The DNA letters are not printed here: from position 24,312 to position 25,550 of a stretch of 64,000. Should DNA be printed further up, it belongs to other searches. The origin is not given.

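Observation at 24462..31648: Two paralogous FISUMP-domain proteins bracketing ligA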

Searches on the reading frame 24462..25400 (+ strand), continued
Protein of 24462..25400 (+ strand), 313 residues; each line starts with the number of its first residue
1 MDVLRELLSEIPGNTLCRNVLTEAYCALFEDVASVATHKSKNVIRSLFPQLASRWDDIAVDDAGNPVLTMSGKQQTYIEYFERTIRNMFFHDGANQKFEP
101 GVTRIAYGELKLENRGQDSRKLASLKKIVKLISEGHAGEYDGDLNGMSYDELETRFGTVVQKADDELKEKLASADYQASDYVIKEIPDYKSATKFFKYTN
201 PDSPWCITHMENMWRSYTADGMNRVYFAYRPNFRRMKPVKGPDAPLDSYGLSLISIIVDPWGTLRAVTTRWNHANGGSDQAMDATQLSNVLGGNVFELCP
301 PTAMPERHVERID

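Call 90: search_dna_similar(query=P0184, collection=plasmids, mode=protein, max_evalue=0.001)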
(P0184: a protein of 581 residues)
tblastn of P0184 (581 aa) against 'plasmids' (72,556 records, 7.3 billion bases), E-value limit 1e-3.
Records with a match: 16; places in all: 40; records where one place covers at least 80% of the query: 0.
Best place of each record, by identity: <60% 16.
By first word of the organism name: Clostridium 4; Clostridiaceae 2; Calothrix 2; Paenibacillus 2; Paraclostridium 1; Kovacikia 1; Nostoc 1; Oscillatoria 1; Bernardetia 1; Peptoclostridium 1.
By predicted mobility (MOB-suite, as given by PLSDB): non-mobilizable 14; conjugative 2.
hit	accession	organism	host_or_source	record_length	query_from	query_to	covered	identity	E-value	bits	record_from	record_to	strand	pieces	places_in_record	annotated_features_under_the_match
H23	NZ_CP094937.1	Paraclostridium bifermentans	Homo sapiens,feces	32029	217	418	35%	25.6%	1e-5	57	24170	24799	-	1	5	WG repeat-containing protein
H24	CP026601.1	Clostridiaceae bacterium 14S0207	Bos taurus,whole organsim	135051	313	455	25%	29.9%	4e-5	54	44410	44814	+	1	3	hypothetical protein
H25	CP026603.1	Clostridiaceae bacterium 14S0207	Bos taurus,whole organsim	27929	316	419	18%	40.4%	3e-13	81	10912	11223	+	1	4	hypothetical protein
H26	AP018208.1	Calothrix brevissima NIES-22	-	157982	331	442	19%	31.3%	1e-6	59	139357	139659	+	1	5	hypothetical protein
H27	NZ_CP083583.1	Kovacikia minuta CCNUW1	cell culture,fresh water lake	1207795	322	422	17%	34.7%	7e-9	67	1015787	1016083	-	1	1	record has no annotation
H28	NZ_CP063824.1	Clostridium botulinum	Ham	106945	284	414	23%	26.5%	3e-6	58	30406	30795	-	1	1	WG repeat-containing protein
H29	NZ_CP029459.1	Clostridium novyi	swine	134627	284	414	23%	26.5%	3e-6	58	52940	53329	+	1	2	WG repeat-containing protein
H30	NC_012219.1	Clostridium botulinum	-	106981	284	414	23%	26.5%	3e-6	58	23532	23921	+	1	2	WG repeat-containing protein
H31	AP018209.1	Calothrix brevissima NIES-22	-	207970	335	418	14%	39.3%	2e-8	66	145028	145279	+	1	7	hypothetical protein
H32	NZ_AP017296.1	Nostoc sp. NIES-3756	-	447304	322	417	17%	34.0%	3e-4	52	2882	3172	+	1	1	WG repeat-containing protein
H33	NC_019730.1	Oscillatoria nigro-viridis PCC 7112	-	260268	322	418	17%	32.0%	7e-5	54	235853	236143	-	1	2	WG repeat-containing protein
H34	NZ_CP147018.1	Bernardetia sp. Wsw4-3y2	Red alga,Red algae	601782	330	417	15%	34.1%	6e-5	54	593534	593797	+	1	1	WG repeat-containing protein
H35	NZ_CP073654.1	Clostridium beijerinckii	cell culture,fermentation bioreactor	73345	325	418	16%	30.9%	6e-4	50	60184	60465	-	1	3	WG repeat-containing protein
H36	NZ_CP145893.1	Paenibacillus amylolyticus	whole organism,soil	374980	338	418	14%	34.5%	3e-4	52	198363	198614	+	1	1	WG repeat-containing protein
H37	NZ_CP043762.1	Paenibacillus sp. 37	whole organism,rhizosphere of Abies ...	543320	338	418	14%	34.5%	3e-4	52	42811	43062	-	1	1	WG repeat-containing protein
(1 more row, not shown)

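Call 91: find_encoding_contigs(protein=P0145, flank=10000, max_places=2)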
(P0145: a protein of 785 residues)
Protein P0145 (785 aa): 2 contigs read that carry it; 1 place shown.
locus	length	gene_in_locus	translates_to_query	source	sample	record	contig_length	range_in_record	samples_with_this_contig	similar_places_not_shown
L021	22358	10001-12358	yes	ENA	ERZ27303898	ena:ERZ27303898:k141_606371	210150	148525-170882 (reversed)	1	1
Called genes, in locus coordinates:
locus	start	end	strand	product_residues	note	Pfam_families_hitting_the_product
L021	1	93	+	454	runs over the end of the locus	-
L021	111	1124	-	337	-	-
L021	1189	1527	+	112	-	-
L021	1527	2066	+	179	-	-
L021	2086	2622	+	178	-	-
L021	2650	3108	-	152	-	PF10263:SprT-like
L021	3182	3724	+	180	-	-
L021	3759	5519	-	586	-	PF13604:AAA_30 (faint), PF00580:UvrD-helicase, PF01443:Viral_helicase1 (faint), PF13245:AAA_19, PF13361:UvrD_C, PF13538:UvrD_C_2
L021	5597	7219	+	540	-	PF18823:InPase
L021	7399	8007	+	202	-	-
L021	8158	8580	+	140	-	-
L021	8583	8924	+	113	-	-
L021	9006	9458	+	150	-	-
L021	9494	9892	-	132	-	PF19174:DUF5856 (weak)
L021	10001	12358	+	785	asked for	PF18760:ART-PolyVal, PF13855:LRR_8 (faint), PF13306:LRR_5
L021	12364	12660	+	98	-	-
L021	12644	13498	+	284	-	PF01909:NTP_transf_2 (weak)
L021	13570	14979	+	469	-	-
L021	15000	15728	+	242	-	-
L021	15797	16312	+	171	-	-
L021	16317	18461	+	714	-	-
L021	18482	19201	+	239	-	PF03420:Peptidase_S77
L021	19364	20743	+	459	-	-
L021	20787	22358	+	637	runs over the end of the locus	PF07068:Gp23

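Call 92: find_encoding_contigs(protein=P0058, flank=10000, max_places=1)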
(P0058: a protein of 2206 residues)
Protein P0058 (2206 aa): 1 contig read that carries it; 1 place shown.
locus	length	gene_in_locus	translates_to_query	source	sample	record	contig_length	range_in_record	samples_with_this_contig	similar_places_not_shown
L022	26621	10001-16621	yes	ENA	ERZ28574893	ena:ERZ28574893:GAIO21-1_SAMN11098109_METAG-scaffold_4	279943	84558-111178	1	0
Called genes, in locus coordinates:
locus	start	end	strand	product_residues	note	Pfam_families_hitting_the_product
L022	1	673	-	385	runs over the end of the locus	PF05265:DUF723, PF14311:DUF4379 (faint), PF05265:DUF723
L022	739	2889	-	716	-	PF03477:ATP-cone, PF13597:NRDD, PF01228:Gly_radical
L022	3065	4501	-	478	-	PF20307:divDNAB (faint), PF03796:DnaB_C, PF13481:AAA_25 (weak)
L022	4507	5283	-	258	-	-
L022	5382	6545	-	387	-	PF02739:5_3_exonuc_N, PF01367:5_3_exonuc (weak)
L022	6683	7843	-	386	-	PF26809:Phage_T4_gp13 (faint)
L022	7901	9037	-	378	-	PF12323:HTH_OrfB_IS605 (weak), PF01385:OrfB_IS605, PF07282:Cas12f1-like_TNB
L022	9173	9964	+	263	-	-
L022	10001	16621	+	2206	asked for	PF14903:WG_beta_rep (weak)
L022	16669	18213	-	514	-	PF14311:DUF4379 (faint), PF05265:DUF723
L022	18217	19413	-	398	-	-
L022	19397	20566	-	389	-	PF05265:DUF723, PF14311:DUF4379 (faint), PF05265:DUF723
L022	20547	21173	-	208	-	PF00265:TK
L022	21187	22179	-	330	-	-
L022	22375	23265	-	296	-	-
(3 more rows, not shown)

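Call 93: find_encoding_contigs(protein=P0133, flank=10000, max_places=1)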
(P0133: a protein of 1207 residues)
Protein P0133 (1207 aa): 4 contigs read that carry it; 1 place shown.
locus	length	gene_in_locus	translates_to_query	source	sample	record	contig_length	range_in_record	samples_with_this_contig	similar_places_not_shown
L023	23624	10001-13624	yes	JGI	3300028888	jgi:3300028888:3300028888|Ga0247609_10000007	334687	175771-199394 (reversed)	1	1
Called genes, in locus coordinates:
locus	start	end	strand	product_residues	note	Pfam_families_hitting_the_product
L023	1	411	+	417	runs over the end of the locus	-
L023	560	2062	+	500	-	-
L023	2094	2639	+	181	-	-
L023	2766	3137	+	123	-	-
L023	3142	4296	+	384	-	-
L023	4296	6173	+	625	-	PF03237:Terminase_6N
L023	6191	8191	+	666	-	PF07230:Portal_T4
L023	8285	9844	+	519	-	PF14903:WG_beta_rep (faint)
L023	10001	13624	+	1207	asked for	-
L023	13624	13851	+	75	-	-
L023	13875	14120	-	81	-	-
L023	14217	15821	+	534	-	PF16043:DUF4795 (faint)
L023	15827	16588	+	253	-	-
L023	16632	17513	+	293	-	-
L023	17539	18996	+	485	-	-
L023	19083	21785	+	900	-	-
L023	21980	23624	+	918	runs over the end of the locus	PF27308:XkdV_N (faint)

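Call 94: find_encoding_contigs(protein=P0132, flank=10000, max_places=1)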
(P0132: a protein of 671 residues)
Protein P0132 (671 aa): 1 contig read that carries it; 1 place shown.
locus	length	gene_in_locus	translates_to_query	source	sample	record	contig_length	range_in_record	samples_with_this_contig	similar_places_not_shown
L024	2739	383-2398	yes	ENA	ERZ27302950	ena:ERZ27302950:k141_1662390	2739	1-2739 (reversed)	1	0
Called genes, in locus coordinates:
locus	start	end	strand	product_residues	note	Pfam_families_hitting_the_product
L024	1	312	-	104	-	?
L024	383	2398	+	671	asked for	PF18823:InPase, PF14903:WG_beta_rep (faint)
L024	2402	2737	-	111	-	?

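Call 95: find_encoding_contigs(protein=P0100, flank=10000, max_places=1)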
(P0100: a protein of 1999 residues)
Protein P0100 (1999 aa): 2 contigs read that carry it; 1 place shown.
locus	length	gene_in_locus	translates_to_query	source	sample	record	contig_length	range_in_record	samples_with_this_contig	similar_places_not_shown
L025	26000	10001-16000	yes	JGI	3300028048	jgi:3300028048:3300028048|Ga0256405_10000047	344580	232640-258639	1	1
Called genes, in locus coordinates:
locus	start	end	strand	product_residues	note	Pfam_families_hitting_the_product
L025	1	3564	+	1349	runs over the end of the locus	PF18823:InPase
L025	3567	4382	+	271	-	PF10263:SprT-like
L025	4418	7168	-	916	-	PF12775:AAA_7 (weak), PF00004:AAA, PF17871:AAA_lid_9, PF00158:Sigma54_activat, PF00004:AAA, PF07724:AAA_2, PF07728:AAA_5, PF10431:ClpB_D2-small, +7 more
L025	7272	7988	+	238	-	PF13619:KTSC (weak)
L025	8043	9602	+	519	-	-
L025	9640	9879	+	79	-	-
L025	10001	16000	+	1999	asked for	PF14903:WG_beta_rep (faint)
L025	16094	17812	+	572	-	-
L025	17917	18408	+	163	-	-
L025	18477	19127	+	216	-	-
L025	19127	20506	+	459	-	-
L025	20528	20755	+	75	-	-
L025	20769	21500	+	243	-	PF03420:Peptidase_S77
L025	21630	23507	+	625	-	-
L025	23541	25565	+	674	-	PF07068:Gp23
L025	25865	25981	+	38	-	-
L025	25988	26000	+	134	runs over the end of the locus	-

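Call 105: search_protein_families(library=padloc, proteins=[P0145, P0133], max_evalue=0.01)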
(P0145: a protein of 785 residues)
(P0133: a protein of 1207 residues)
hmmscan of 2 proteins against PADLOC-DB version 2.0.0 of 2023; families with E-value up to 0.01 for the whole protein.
P0145 (785 aa): 1 family
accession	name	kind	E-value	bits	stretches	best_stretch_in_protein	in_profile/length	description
PDLC04436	PDC-M13A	-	0.0044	14.8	0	37-81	2-45/159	-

P0133 (1207 aa): 0 families
